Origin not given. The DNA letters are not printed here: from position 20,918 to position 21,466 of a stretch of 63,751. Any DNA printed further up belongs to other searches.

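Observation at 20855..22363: Six tandem modules of about 75-95 aa with a conserved Cys ... W-G-C-P pair in each giant protein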

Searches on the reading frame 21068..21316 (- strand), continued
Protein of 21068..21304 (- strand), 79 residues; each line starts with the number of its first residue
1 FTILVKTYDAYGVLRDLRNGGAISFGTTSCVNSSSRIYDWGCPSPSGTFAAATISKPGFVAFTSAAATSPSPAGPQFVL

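Call 54: find_encoding_contigs(protein=P0001, flank=8000, max_places=2)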
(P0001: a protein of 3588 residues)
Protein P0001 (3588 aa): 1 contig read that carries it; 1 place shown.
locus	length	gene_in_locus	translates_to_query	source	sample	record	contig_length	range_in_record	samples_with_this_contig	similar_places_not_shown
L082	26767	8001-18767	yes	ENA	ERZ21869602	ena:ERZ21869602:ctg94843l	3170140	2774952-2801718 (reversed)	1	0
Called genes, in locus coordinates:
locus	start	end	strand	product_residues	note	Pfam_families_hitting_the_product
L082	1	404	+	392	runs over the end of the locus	PF00465:Fe-ADH, PF13685:Fe-ADH_2 (weak), PF25137:ADH_Fe_C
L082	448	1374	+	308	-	PF04794:YdjC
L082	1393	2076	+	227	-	PF00753:Lactamase_B, PF12706:Lactamase_B_2 (weak)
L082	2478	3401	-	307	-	-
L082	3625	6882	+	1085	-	-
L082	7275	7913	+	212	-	-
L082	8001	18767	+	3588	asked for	PF02369:Big_1, PF09134:Invasin_D3 (weak)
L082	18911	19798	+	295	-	-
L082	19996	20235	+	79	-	PF09413:DUF2007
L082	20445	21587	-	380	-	-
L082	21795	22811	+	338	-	PF00288:GHMP_kinases_N, PF08544:GHMP_kinases_C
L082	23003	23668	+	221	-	PF01891:CbiM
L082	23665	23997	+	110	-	PF13190:PDGLE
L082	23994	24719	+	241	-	PF02361:CbiQ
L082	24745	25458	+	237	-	PF00005:ABC_tran, PF02463:SMC_N (faint), PF13304:AAA_21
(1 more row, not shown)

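Call 58: list_cluster_members(proteins=[P0014, P0015, P0016, P0017, P0018, P0021, P0023, P0024, P0026, P0028])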
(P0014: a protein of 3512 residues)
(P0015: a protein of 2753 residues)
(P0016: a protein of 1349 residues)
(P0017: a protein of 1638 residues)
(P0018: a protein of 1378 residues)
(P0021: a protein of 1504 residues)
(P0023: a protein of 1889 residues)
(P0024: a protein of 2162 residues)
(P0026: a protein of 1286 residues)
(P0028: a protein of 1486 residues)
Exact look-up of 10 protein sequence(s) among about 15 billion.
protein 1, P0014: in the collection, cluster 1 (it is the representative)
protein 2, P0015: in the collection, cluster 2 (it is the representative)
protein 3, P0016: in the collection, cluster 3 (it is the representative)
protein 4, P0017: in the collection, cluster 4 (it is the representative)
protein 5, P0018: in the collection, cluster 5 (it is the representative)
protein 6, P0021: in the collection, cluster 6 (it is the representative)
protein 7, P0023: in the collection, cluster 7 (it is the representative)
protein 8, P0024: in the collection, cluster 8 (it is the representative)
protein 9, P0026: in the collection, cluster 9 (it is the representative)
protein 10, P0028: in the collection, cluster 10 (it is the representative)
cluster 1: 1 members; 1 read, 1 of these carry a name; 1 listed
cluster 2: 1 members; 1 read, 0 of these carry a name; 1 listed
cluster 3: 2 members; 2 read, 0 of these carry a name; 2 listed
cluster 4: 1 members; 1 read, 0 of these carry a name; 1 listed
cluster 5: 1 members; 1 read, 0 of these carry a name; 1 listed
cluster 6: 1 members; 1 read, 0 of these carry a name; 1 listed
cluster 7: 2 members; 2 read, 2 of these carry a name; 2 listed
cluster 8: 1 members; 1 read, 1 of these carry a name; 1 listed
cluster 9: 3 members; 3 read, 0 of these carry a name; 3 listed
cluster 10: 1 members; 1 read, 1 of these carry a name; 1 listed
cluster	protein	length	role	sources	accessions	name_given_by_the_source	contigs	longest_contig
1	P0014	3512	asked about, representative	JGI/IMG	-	hypothetical protein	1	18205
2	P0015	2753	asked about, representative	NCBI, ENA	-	-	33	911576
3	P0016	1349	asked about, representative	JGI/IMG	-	-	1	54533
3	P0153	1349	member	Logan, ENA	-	-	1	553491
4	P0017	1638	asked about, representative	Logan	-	-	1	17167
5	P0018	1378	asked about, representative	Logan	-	-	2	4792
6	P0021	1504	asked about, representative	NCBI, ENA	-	-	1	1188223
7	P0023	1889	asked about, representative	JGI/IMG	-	hypothetical protein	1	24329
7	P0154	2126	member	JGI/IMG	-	hypothetical protein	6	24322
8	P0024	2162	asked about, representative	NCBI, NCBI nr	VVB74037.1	Uncharacterised protein [uncultured archaeon]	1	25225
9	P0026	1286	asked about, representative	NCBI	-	-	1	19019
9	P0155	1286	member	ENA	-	-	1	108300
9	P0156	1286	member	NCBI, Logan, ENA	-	-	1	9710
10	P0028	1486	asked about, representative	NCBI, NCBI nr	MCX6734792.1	MAG: S-layer homology domain-containing protein [Candidatus Peregrinibacteria bacterium] | S-layer homology domain-containing protein [Candidatus Peregrinibacteria bacterium]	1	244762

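Call 64: search_solved_structures(query=A2, max_evalue=10, show_alignments=2)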
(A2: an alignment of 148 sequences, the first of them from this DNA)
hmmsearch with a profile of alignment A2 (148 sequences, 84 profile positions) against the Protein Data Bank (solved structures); distinct sequences matched with E-value up to 10: 43.
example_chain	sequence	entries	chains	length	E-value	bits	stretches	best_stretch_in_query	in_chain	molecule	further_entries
6lz2_B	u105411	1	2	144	0.024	18.1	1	41-64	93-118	synthetic nanobody (sybody) 44 against the thermostable green fluorescent protein (TGP)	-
4uid_A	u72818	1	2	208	0.036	17.5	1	6-64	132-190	SURFACE LAYER PROTEIN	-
9qk2_D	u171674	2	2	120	0.046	17.1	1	23-74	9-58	Anti-C4b nanobody B12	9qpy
7b2q_D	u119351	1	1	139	0.048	17.1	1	23-74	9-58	Anti-C4b nanobody B12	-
8v62_D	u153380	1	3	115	0.095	16.1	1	41-64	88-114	Camelid nanobody 1D10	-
6dyx_D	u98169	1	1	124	0.16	15.4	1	41-65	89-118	VHH R419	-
5dxw_A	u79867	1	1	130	0.16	15.4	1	41-67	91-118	PD-L1 nanobody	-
1wp5_A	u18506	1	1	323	0.28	14.6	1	54-81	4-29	topoisomerase IV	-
9wpi_B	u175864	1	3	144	0.29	14.6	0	41-64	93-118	Sb32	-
4uj7_A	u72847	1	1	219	0.3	14.5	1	6-64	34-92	SURFACE LAYER PROTEIN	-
6ssi_F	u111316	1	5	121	0.35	14.3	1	34-65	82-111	NANOBODY 22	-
5sv3_A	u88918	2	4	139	0.42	14.1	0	23-49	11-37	Anti-Ricin A-chain Single Domain Antibody (sdAb) A3C8 | Single Domain Antibody A3C8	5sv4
7sfw_N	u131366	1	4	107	0.42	14.1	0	22-56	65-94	hVEEV-63 Fab light chain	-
9ubr_G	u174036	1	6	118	0.56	13.7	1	20-67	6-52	hGal10-nanobody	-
1qys_A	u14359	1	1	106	0.62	13.5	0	2-21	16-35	TOP7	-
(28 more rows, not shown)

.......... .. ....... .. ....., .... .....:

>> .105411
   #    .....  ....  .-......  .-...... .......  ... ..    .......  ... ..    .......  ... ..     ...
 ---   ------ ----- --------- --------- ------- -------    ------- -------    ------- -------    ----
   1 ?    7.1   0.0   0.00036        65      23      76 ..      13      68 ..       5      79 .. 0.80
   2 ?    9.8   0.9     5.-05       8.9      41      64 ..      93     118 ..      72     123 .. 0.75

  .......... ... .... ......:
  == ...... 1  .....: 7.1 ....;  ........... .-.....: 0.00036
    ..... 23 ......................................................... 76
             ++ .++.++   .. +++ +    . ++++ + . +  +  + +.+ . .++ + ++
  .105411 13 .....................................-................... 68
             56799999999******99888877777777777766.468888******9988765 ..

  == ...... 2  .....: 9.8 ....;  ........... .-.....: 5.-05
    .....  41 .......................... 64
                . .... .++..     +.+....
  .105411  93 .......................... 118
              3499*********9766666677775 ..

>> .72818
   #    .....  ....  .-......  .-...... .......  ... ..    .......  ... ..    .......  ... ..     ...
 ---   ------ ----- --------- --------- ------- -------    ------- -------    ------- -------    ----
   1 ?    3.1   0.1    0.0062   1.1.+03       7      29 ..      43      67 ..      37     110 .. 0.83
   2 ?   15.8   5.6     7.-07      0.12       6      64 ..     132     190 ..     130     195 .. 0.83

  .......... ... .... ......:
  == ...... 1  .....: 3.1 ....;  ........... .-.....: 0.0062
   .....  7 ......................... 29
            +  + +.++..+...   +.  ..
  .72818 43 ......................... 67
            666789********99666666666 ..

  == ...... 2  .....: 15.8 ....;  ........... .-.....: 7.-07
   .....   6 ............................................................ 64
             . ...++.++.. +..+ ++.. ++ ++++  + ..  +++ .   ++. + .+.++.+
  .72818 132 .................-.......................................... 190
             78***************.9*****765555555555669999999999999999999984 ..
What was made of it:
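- The profile aligns over 59 columns at E 0.036 to a chain deposited as 'surface layer protein', 4uid_A (call 64).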

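Call 67: list_cluster_members(proteins=[P0013, P0019, P0020, P0022, P0025, P0027, P0031, P0032, P0033, P0048])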
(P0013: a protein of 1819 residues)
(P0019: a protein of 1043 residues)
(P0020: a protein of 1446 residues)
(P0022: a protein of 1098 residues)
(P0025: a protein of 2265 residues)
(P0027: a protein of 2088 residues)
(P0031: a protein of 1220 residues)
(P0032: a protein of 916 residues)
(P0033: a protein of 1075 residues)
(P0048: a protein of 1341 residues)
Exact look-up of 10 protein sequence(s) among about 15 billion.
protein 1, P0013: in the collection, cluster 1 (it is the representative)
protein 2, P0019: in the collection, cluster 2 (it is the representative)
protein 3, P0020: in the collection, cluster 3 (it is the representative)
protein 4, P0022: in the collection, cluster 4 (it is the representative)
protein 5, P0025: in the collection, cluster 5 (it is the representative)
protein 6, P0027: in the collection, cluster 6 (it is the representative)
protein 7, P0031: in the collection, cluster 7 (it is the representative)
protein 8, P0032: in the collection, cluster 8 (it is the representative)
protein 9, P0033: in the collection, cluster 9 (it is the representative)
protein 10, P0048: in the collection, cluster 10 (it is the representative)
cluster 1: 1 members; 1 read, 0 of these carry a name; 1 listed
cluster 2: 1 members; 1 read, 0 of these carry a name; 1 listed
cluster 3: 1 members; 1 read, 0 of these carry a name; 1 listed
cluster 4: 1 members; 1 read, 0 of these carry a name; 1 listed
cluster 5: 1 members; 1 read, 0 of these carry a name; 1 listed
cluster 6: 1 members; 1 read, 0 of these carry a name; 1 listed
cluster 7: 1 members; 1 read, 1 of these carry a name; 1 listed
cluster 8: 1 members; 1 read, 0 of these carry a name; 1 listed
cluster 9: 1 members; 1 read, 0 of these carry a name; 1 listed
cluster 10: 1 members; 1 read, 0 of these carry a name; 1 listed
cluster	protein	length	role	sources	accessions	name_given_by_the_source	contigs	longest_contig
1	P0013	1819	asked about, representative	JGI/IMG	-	-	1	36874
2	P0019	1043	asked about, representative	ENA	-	-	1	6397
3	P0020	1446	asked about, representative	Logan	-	-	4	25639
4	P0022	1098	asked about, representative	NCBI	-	-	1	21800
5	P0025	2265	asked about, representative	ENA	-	-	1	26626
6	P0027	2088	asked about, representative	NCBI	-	-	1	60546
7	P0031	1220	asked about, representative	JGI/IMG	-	hypothetical protein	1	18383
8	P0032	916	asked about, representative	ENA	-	-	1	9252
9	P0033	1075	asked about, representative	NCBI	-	-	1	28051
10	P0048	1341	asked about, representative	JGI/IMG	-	-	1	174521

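Call 70: fold_search(model_id=the predicted structure, library=viral)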
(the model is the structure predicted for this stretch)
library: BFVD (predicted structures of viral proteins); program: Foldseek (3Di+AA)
matches with E <= 10: 328; with E <= 0.001: 0
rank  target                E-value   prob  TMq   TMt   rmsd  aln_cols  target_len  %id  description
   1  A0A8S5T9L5            1.3e-01  0.75  0.42  0.22  12.4        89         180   13  PEGA domain-containing protein [Siphoviridae sp. ct0Wl9]
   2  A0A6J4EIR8            1.7e-01  0.92  0.44  0.34   4.1        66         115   12  (no name in the UniProt tables at hand)
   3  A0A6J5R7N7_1          1.8e-01  0.93  0.49  0.07   4.1        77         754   12  IPT_PCSR domain containing protein [uncultured Caudovirales phage]
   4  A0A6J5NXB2            2.3e-01  0.97  0.59  0.09   4.7        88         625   12  Pectate lyase superfamily protein [uncultured Caudovirales phage]
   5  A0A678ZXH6            2.9e-01  0.82  0.46  0.16   4.3        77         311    8  Uncharacterized protein [Pectobacterium phage Arno18]
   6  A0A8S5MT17            3.5e-01  0.96  0.56  0.48   2.9        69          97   16  Carboxypeptidase regulatory-like domain protein [Siphoviridae sp. ct8Ri8]
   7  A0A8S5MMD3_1          3.5e-01  0.87  0.52  0.06   3.8        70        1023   17  Baseplate J like protein [Siphoviridae sp. ctxc31]
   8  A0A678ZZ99            3.7e-01  0.80  0.50  0.11   4.2        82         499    7  Uncharacterized protein [Pectobacterium phage Arno162]
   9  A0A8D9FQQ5            4.1e-01  0.94  0.56  0.07   3.9        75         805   16  TonB-dependent receptor SusC [uncultured marine phage]
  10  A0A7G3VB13            4.3e-01  0.90  0.53  0.18   4.5        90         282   10  (no name in the UniProt tables at hand)
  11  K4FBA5                4.6e-01  0.51  0.38  0.26   5.2        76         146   10  Uncharacterized protein [Cronobacter phage vB_CsaP_GAP52]
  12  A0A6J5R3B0            4.8e-01  0.90  0.59  0.15   4.3        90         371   14  Uncharacterized protein [uncultured Caudovirales phage]
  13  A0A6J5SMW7            5.4e-01  0.75  0.52  0.04   8.1        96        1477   11  Collagen triple helix repeat [uncultured Caudovirales phage]
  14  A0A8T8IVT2            6.8e-01  0.44  0.40  0.21   4.3        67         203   16  (no name in the UniProt tables at hand)
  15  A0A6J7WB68            7.5e-01  0.57  0.46  0.08   5.3        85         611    9  C1q domain containing protein [uncultured Caudovirales phage]
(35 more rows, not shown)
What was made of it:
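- In the viral library a PEGA protein has the best E-value, and a 'Carboxypeptidase regulatory-like domain protein' (prob 0.96) and a SusC (prob 0.94) are among the top ten (call 70).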
